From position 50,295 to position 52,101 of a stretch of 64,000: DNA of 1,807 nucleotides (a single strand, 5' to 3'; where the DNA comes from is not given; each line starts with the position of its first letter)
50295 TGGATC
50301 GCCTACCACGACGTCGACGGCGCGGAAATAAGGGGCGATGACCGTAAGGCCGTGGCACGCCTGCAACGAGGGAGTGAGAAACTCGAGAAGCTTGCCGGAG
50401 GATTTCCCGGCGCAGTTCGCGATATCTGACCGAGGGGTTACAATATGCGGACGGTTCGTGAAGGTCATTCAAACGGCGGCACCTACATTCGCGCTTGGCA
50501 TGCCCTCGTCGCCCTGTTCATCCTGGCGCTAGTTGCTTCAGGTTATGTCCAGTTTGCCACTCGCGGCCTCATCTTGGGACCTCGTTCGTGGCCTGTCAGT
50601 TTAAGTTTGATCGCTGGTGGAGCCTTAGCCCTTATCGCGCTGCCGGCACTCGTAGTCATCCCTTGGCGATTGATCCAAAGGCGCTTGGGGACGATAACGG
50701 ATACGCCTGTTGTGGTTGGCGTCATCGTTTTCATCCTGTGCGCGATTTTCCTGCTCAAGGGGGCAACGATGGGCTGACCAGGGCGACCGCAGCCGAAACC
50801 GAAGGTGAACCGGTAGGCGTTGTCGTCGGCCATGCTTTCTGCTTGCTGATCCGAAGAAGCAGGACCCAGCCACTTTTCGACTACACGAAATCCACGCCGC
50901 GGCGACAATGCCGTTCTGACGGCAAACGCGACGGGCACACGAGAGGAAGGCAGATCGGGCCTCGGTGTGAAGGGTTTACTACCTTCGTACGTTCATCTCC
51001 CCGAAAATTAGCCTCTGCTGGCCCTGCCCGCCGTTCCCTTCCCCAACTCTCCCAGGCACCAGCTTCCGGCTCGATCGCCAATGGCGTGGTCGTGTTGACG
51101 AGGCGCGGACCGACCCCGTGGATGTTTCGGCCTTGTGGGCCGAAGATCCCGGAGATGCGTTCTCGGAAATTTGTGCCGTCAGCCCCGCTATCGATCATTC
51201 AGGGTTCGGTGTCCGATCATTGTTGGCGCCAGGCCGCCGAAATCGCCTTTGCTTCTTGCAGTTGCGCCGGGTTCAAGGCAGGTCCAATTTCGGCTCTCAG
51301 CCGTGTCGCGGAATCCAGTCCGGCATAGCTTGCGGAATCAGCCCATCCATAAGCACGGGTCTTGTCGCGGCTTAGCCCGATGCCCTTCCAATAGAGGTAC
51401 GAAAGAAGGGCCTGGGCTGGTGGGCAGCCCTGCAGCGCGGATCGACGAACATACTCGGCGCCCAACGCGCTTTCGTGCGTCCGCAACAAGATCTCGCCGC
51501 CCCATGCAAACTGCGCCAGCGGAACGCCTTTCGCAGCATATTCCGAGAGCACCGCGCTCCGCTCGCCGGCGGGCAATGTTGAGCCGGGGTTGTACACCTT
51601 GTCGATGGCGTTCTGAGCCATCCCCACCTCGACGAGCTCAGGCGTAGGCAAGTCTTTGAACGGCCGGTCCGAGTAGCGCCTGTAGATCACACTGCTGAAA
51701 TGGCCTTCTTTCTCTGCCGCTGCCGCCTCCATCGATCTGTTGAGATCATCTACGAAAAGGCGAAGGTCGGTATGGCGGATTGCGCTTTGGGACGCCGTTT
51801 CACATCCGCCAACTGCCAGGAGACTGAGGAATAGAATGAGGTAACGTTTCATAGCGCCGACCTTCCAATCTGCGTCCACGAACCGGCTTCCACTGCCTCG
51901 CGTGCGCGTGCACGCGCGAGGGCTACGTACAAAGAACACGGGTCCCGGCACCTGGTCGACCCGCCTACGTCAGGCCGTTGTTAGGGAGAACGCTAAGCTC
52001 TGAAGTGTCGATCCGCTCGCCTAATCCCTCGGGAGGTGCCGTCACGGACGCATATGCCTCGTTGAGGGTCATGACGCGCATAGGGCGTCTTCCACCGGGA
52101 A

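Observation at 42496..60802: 18.3-kb tRNA-Ser element with two intact, inward-facing paralogous integrases between one att pair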

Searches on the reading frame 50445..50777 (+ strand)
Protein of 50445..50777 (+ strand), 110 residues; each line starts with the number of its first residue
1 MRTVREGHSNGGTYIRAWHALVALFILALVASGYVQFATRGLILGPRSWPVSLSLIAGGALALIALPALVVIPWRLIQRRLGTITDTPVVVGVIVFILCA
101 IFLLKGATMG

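Call 80: search_protein_families(library=pfam, proteins=[window:50445-50777:+], max_evalue=0.01)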
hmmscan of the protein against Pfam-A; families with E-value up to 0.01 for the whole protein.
window:50445-50777:+ (110 aa): 1 family
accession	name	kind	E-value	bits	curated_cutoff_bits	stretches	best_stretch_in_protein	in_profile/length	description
PF06814.19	GOST_TM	-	0.0045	17.1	25.2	1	25-104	47-125/246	GOST, seven transmembrane domain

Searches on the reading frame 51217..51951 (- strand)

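Call 13: search_protein_families(library=pfam, proteins=[window:51217-51951:-], max_evalue=0.01)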
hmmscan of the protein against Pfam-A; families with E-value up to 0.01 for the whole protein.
window:51217-51951:- (244 aa): 1 family
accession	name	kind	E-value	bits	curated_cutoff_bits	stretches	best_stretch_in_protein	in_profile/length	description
PF08238.18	Sel1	-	1.6e-05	25.7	30.7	1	177-211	1-35/36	Sel1 repeat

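Call 85: search_protein_families(library=phrogs, proteins=[window:51217-51951:-], max_evalue=0.001)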
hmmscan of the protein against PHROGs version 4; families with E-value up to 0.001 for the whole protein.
window:51217-51951:- (244 aa): 1 family
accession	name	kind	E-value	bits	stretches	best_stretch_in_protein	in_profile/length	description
phrog_8741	-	unknown function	4.6e-05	23.8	1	111-222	147-263/380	-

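Call 86: search_protein_families(library=padloc, proteins=[window:51217-51951:-], max_evalue=0.001)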
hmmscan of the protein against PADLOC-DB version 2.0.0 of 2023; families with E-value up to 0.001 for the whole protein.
window:51217-51951:- (244 aa): 0 families
